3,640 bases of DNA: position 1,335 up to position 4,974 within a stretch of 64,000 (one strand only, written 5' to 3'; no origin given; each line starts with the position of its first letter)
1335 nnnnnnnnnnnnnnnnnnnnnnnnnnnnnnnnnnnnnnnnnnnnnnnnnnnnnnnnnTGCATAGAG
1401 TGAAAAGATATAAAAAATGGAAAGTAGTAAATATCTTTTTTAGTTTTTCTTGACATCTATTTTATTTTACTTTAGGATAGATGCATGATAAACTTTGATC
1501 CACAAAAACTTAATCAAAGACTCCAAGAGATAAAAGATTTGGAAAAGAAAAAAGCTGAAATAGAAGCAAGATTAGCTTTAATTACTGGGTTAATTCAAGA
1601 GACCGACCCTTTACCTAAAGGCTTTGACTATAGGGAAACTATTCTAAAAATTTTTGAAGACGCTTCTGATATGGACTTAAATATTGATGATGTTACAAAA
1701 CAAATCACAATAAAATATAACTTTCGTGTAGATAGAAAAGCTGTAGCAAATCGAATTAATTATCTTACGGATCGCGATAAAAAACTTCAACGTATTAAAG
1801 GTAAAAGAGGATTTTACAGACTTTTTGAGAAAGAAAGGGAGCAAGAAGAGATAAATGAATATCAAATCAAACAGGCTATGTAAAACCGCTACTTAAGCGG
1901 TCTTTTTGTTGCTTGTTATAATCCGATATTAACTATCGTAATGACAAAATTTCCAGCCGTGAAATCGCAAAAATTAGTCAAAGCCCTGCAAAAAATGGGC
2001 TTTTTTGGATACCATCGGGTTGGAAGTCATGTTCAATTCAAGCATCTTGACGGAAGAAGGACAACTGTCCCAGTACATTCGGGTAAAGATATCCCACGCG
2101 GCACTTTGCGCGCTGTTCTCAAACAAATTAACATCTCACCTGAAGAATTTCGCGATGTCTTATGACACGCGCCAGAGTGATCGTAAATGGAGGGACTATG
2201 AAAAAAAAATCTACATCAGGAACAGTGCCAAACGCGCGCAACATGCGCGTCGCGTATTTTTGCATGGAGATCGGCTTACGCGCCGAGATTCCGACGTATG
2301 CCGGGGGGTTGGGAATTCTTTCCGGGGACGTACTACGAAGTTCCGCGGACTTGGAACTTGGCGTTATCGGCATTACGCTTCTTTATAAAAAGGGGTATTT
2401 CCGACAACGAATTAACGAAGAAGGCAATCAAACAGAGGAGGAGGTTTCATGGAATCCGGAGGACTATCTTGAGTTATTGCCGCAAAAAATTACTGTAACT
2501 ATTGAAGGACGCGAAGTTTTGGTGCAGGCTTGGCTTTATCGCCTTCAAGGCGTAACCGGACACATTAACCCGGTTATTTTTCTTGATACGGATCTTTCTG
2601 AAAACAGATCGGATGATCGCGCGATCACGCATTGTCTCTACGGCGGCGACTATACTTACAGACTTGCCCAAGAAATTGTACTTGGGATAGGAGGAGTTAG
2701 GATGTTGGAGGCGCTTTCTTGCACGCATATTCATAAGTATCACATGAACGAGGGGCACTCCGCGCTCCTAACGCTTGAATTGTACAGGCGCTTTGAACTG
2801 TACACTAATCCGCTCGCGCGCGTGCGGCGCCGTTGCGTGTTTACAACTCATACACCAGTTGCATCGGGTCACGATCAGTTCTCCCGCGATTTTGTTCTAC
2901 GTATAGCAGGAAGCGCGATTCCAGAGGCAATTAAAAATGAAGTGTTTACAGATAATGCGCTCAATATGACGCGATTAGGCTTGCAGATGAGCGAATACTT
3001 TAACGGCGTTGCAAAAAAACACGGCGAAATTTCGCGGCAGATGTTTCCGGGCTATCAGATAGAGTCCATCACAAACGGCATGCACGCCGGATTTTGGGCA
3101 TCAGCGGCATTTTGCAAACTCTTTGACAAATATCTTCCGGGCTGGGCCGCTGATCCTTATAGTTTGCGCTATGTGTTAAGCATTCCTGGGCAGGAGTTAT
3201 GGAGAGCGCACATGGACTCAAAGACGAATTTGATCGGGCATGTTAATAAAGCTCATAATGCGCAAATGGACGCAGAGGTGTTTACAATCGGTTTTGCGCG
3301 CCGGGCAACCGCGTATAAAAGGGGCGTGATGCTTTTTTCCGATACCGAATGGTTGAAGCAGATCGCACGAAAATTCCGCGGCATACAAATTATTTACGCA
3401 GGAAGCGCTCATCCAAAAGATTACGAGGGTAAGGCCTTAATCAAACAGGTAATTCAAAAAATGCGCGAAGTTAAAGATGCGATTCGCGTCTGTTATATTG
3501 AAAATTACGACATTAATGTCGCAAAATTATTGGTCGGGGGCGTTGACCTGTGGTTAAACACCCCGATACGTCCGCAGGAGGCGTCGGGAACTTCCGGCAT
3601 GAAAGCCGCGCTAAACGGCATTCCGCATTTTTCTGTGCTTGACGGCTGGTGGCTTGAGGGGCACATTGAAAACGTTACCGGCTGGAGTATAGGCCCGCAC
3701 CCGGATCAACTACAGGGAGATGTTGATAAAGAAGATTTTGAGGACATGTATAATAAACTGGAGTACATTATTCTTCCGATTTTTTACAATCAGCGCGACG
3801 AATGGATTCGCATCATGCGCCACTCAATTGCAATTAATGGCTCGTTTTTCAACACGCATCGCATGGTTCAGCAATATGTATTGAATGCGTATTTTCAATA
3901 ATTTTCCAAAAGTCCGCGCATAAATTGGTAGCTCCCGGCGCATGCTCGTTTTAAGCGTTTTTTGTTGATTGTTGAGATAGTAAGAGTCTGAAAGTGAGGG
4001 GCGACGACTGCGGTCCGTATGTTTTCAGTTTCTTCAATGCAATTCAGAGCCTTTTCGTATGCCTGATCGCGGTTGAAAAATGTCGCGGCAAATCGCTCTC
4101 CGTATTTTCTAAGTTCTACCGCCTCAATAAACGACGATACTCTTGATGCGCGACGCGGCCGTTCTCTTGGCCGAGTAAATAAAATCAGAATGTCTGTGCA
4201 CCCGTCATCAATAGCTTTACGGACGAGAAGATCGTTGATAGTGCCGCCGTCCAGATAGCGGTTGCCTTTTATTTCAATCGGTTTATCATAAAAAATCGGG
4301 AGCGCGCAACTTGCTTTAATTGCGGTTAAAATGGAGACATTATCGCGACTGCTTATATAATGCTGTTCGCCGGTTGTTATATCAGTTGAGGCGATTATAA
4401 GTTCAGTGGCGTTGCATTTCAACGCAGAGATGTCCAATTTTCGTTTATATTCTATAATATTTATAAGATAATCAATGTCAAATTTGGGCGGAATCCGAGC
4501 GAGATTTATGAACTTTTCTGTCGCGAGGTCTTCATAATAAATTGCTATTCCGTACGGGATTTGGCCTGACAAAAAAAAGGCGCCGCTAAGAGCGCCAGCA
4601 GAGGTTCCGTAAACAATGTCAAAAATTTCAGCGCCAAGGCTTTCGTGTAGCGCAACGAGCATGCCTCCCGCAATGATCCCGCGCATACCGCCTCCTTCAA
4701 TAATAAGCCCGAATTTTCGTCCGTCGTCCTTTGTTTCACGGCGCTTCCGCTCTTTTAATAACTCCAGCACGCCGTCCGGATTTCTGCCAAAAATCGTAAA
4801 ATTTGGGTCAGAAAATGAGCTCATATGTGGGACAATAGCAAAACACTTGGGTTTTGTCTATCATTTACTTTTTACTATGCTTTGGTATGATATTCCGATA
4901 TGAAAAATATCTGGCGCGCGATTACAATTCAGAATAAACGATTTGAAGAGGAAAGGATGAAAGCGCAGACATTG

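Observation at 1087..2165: HicB and HicA at a tRNA-Gly are split by an AT-rich ORF with its own promoter and terminator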

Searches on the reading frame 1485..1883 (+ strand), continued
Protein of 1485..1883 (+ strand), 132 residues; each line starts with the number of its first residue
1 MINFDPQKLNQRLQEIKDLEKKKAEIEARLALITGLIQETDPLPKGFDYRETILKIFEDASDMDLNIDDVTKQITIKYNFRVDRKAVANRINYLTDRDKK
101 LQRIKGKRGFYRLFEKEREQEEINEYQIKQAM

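Call 89: search_dna_similar(query=L003:2-418:+, collection=plasmids, mode=protein, max_evalue=0.00001, max_rows=8)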
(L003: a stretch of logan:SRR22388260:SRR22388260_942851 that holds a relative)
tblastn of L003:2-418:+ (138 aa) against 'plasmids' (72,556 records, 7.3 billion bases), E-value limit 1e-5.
Records with a match: 38; places in all: 38; records where one place covers at least 80% of the query: 38.
Best place of each record, by identity: 60-80% 13; <60% 25.
By first word of the organism name: Rhodococcus 4; Rhizobium 4; Shinella 4; Pseudomonas 4; Sphingobium 3; Agrobacterium 2; Planktothrix 2; Methylomagnum 1; Nostocales 1; Fischerella 1; and 12 more.
By predicted mobility (MOB-suite, as given by PLSDB): non-mobilizable 16; conjugative 12; mobilizable 10.
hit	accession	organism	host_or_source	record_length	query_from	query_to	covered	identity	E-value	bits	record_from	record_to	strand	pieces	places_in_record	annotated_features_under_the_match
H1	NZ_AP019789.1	Methylomagnum ishizawai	-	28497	1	137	99%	65.8%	2e-55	192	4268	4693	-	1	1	site-specific DNA-methyltransferase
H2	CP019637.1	Nostocales cyanobacterium HT-58-2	mixed culture,Nan Madol, Pohnpei soil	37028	1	137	99%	64.8%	2e-53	187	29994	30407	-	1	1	site-specific DNA-methyltransferase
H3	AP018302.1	Fischerella sp. NIES-4106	-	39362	1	137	99%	63.4%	2e-53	186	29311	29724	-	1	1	DNA methylase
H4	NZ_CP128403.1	Candidatus Chlorohelix allophototropha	Single colony of Candidatus Chlorohelix ...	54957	1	137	99%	63.0%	8e-51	179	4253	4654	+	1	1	DNA methyltransferase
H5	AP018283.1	Chondrocystis sp. NIES-4102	-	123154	1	134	97%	64.3%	3e-52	183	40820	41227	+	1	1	DNA methylase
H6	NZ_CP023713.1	Rhodococcus ruber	cell culture,dyed contaminated landsoil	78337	1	137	99%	62.8%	1e-47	170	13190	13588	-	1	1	none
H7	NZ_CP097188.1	Rhodococcus sp. GA1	cell culture,soil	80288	1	137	99%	62.8%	1e-47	170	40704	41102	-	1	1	site-specific DNA-methyltransferase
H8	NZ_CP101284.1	Phenylobacterium sp. LH3H17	-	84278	1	137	99%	62.3%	5e-48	171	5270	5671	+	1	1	none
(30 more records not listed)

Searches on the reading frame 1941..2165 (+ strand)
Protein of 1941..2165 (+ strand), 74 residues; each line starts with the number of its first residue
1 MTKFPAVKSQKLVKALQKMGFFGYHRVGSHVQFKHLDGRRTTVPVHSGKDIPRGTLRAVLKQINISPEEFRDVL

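Call 7: search_protein_families(library=pfam, proteins=[window:1941-2165:+], max_evalue=1)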
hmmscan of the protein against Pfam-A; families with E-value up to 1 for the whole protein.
window:1941-2165:+ (74 aa): 3 families
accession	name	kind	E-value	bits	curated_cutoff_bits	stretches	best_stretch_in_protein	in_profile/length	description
PF07927.17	HicA_toxin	-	1.8e-20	73.2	27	1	10-65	2-58/58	HicA toxin of bacterial toxin-antitoxin,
PF07892.16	DUF1667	-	0.15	12.5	27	1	29-64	20-53/82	Protein of unknown function (DUF1667)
PF22105.2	DUF6943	-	0.17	12.5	27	1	12-41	52-81/131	Family of unknown function (DUF6943)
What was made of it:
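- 1941..2165 (+): hicA, a 74-aa toxin with the HicA dsRBD-type domain. The conserved G-S-H motif is retained. Pfam PF07927, E 1.8e-20 (call 7).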

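Call 9: search_protein_families(library=phrogs, proteins=[window:1941-2165:+], max_evalue=1)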
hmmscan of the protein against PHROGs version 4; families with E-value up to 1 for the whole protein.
window:1941-2165:+ (74 aa): 3 families
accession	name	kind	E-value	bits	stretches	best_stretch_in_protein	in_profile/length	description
phrog_353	-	moron, auxiliary metabolic gene and host takeover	1.1e-16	61.6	1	7-66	5-66/73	toxin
phrog_38117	-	unknown function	9.7e-05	23.4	1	6-62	80-136/139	-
phrog_24243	-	unknown function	0.022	15.1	1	6-46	150-190/215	-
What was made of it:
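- On HicAB type II toxin-antitoxin system: PHROG 353 'toxin', E 1.1e-16 (call 9).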

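Call 10: search_protein_families(library=ncbifam, proteins=[window:1941-2165:+], max_evalue=1)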
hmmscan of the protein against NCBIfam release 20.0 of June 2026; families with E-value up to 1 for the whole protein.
window:1941-2165:+ (74 aa): 0 families

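Call 11: search_protein_families(library=padloc, proteins=[window:1941-2165:+], max_evalue=1)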
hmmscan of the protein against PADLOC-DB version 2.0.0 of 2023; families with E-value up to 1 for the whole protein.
window:1941-2165:+ (74 aa): 0 families

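Call 23: find_encoding_contigs(protein=window:1941-2165:+, flank=6000)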
Protein window:1941-2165:+ (74 aa): 23 contigs read that carry it; 6 places shown.
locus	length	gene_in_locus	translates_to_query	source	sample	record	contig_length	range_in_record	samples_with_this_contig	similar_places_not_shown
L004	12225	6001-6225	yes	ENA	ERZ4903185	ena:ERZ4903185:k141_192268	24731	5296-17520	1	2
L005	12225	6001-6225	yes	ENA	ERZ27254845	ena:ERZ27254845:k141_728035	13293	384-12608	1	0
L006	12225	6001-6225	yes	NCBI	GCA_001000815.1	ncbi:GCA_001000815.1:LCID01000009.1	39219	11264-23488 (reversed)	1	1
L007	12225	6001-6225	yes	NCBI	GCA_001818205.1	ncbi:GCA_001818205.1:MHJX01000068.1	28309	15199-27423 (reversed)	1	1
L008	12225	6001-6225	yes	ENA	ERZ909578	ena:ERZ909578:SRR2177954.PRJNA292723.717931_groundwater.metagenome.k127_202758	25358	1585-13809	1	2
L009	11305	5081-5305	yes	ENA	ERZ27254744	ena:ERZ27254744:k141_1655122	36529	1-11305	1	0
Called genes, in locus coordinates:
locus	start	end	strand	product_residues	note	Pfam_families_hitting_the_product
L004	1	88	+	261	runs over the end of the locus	PF01978:TrmB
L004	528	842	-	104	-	-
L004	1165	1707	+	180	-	PF10543:ORF6N, PF09669:Phage_pRha (faint)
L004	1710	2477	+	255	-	PF01978:TrmB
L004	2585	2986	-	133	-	PF02033:RBFA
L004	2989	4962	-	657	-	PF03193:RsgA_GTPase (faint), PF04760:IF2_N, PF00009:GTP_EFTU, PF01926:MMR_HSR1, PF08477:Roc (weak), PF22042:EF-G_D2, PF11987:IF-2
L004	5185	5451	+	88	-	PF15919:HicB_lk_antitox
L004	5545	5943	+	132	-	-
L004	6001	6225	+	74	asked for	PF07927:HicA_toxin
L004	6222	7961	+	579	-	PF00343:Phosphorylase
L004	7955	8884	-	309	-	PF01734:Patatin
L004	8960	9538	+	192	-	PF01997:Translin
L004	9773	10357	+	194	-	PF00561:Abhydrolase_1 (faint), PF06821:Ser_hydrolase, PF12697:Abhydrolase_6 (weak)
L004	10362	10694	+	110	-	PF01588:tRNA_bind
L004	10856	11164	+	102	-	-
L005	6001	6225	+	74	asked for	PF07927:HicA_toxin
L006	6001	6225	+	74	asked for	PF07927:HicA_toxin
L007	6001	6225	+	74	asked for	PF07927:HicA_toxin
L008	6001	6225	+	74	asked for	PF07927:HicA_toxin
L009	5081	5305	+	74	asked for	PF07927:HicA_toxin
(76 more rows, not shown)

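Call 43: find_homologous_proteins(query=window:1941-2165:+, max_evalue=0.00001)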
Query window:1941-2165:+ (74 aa): 14 proteins with E <= 0.00001 among 14 candidates.
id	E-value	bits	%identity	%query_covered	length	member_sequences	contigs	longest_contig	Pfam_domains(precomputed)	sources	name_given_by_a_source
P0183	3.6e-41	156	99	100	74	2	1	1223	PF07927.18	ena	-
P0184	6.9e-41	155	99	100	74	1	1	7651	PF07927.18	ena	-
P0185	4.6e-27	111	68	100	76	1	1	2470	PF07927.18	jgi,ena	jgi:predicted RNA binding protein YcfA (HicA-like mRNA interferase family)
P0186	1.2e-25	106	66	99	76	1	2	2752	PF07927.18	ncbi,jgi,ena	-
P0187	1.3e-25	106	69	100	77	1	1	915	PF07927.18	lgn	-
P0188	1.5e-25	106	65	100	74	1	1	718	PF07927.18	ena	-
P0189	6.6e-25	104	65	100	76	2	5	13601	PF07927.18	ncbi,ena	-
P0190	1.5e-23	100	66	95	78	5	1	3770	PF07927.18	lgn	-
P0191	1.9e-21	93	55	100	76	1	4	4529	PF07927.18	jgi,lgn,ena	-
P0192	7.9e-21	91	55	100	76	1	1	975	PF07927.18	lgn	-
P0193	4.9e-18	82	53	100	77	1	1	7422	PF07927.18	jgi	-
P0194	2.1e-17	80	56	100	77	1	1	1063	PF07927.18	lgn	-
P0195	1.8e-16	77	51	100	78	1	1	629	PF07927.18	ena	-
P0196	3.8e-15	73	55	95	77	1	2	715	PF07927.18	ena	-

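Call 45: find_encoding_contigs(protein=P0189, flank=2500, max_places=3)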
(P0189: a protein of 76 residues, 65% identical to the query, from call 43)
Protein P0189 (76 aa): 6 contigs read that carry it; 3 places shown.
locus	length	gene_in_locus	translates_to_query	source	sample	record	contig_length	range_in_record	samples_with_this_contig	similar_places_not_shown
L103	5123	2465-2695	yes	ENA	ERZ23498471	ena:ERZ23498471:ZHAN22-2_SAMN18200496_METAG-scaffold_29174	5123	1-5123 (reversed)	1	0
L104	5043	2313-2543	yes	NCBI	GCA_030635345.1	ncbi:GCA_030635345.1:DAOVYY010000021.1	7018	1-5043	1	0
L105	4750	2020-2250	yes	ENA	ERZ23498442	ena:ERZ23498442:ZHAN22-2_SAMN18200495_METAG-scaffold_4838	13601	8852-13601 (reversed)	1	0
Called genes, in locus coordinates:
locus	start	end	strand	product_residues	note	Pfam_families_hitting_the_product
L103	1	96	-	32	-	?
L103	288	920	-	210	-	PF08220:HTH_DeoR (weak)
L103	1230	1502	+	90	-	-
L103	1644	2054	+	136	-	-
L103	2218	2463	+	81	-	PF15919:HicB_lk_antitox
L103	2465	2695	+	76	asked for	PF07927:HicA_toxin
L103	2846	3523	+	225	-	-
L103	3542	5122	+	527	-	?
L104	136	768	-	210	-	PF08220:HTH_DeoR (weak)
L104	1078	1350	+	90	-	-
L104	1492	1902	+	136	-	-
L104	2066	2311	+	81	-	PF15919:HicB_lk_antitox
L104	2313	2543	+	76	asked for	PF07927:HicA_toxin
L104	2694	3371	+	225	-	-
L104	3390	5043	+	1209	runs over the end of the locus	?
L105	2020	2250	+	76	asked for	PF07927:HicA_toxin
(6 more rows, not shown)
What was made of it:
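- HicB 62%, HicA 65% (call 45).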

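Call 46: find_encoding_contigs(protein=P0185, flank=2500, max_places=2)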
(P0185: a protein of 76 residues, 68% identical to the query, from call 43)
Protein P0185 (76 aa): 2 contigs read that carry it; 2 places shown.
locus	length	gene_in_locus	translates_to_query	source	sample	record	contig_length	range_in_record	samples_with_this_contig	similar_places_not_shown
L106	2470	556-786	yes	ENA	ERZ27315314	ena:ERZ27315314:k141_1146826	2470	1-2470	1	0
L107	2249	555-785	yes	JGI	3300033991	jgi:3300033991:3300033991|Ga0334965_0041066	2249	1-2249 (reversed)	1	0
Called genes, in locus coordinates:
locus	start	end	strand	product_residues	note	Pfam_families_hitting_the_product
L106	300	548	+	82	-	PF15919:HicB_lk_antitox, PF21748:UPF0150 (weak)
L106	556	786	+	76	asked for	PF07927:HicA_toxin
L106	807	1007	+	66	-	-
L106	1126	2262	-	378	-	-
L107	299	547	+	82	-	PF15919:HicB_lk_antitox, PF21748:UPF0150 (weak)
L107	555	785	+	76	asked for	PF07927:HicA_toxin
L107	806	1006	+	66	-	-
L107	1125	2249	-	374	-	?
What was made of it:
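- HicB 61%, HicA 68% (call 46).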

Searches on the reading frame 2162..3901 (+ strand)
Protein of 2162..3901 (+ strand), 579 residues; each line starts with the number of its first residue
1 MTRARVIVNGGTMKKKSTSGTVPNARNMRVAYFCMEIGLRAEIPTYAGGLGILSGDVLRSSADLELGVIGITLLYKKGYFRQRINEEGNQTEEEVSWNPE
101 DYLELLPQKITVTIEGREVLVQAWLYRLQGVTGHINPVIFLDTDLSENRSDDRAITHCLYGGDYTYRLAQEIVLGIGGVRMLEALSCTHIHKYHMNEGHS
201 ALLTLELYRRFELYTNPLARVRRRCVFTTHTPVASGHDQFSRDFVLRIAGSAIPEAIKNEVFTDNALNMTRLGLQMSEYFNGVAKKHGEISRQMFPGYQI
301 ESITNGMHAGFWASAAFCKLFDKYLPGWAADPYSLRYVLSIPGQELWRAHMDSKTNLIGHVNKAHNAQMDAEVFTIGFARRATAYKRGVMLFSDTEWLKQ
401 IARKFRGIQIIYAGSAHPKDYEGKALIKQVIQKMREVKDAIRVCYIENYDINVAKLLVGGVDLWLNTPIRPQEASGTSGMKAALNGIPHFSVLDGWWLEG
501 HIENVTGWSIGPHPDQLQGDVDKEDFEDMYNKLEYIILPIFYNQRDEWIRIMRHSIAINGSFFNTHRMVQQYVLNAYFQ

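Call 7: search_protein_families(library=pfam, proteins=[window:2162-3901:+], max_evalue=1)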
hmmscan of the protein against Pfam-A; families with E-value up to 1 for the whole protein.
window:2162-3901:+ (579 aa): 2 families
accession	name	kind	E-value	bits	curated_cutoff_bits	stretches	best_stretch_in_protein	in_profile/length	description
PF00343.26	Phosphorylase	-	1.9e-26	93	27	2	264-497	321-581/713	Carbohydrate phosphorylase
PF11897.13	DUF3417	-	0.1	13.5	25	1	17-40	83-106/109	Protein of unknown function (DUF3417)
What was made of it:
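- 2198..3901 (+): Glycogen/glucan phosphorylase gene immediately downstream. It is probably co-transcribed with hicA. The start is at 2198 (preceded by GGAGGG) or at 2243. Pfam Phosphorylase (call 7).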

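Call 26: find_related_loci(query=window:2162-3901:+, collection=genome_contigs, flank=6000)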
Query window:2162-3901:+ (579 aa) in genome_contigs; peptide patterns used: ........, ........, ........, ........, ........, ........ (x = any residue, [..] = any of these).
599 stretches matched a pattern (row limit reached: there are more); 597 encode a relative of the query (tblastn E <= 1e-3); the best 80 are kept; 80 distinct loci.
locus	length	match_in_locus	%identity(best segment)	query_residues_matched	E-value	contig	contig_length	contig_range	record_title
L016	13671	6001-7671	65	24-579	0e+0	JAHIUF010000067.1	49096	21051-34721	MAG: Nanoarchaeota archaeon isolate MM_PC_MetaG.mb.241 MM_PC_MetaG.mb.241_k141_1411408, whole genome shotgun sequence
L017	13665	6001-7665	65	22-579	0e+0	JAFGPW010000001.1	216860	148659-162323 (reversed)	MAG: Candidatus Woesearchaeota archaeon isolate Zod_Metabat.712 k87_556085, whole genome shotgun sequence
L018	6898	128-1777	61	28-579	0e+0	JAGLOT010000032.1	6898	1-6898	MAG: Nanoarchaeota archaeon isolate RS_7_50 ROV157_7.bin.50.fa_32, whole genome shotgun sequence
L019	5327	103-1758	57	30-579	0e+0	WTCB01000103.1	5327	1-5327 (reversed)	MAG: Candidatus Nanohaloarchaea archaeon isolate GLR72 c_000000738384, whole genome shotgun sequence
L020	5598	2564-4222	56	30-579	0e+0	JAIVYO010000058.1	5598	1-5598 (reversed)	MAG: Campylobacterales bacterium isolate SFP3_RS_05_6 NODE_9222_length_5598_cov_2.589837, whole genome shotgun sequence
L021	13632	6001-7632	57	28-579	0e+0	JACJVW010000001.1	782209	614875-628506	MAG: Candidatus Woesearchaeota archaeon isolate HK-STAS-Nano-5 HK-STAS-Nano-5_1, whole genome shotgun sequence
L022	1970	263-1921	56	23-577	0e+0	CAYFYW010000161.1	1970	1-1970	MAG TPA_asm: uncultured Nitrospirales bacterium isolate ERP108616_co1_63 genome assembly, contig: k119_74208, whole geno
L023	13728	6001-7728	53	12-579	0e+0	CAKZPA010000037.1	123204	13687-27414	MAG TPA_asm: uncultured Nitrospiraceae bacterium isolate SRR5214706_bin.68_CONCOCT_v1.1_MAG genome assembly, contig: ERZ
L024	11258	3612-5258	56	30-577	0e+0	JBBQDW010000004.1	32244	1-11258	MAG: Candidatus Humimicrobiales bacterium isolate Co_metawrap_1140 Cmw_1140_k141_27471059_length_32244_cov_12.3871, whol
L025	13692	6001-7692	54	15-577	0e+0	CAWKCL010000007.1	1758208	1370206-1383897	MAG: uncultured delta proteobacterium isolate MFD03899.bin.1.137 genome assembly, contig: contig_4817, whole genome shot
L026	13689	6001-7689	53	25-579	0e+0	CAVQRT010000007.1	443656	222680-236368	MAG: Thermodesulfovibrionales bacterium isolate MFD09779.bin.2.135 genome assembly, contig: contig_17725, whole genome s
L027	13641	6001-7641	55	29-578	0e+0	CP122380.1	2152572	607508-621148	MAG: Candidatus Bathyarchaeum tardum isolate M17C-01 chromosome, complete genome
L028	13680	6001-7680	55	29-578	0e+0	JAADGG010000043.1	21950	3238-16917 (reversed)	MAG: Nitrospirota bacterium isolate M_MetaBat.107 contig-127_3246, whole genome shotgun sequence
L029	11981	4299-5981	54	28-578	0e+0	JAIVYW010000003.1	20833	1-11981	MAG: Candidatus Atribacteria bacterium isolate SFP3_UM_09_14 NODE_530_length_20833_cov_3.176519, whole genome shotgun se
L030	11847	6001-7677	54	29-579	0e+0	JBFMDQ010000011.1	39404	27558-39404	MAG: Nitrospirota bacterium isolate MAG223 MAG223_11, whole genome shotgun sequence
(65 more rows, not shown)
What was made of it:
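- The nearest glgP relatives are DPANN archaea at 65% identity, which suggests horizontal acquisition of the neighbourhood (call 26).
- Tried and rejected: Synteny test through glgP (call 26).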

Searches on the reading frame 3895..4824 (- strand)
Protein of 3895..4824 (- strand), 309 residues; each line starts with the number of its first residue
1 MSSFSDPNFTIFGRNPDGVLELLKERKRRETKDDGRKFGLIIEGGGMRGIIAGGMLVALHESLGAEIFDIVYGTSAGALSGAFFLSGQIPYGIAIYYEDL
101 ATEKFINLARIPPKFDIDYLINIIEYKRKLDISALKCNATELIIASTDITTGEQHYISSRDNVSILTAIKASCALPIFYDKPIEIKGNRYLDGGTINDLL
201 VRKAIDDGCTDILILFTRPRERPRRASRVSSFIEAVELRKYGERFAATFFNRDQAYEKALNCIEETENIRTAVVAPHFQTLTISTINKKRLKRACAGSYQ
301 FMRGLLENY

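Call 7: search_protein_families(library=pfam, proteins=[window:3895-4824:-], max_evalue=1)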
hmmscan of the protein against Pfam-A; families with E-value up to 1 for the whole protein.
window:3895-4824:- (309 aa): 2 families
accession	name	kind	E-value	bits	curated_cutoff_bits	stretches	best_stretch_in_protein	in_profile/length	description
PF01734.28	Patatin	-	3.3e-23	83.3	27.7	1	40-203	1-189/191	Patatin-like phospholipase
PF02273.21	Acyl_transf_2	-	0.093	12.4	20.3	1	264-293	261-290/294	Acyl transferase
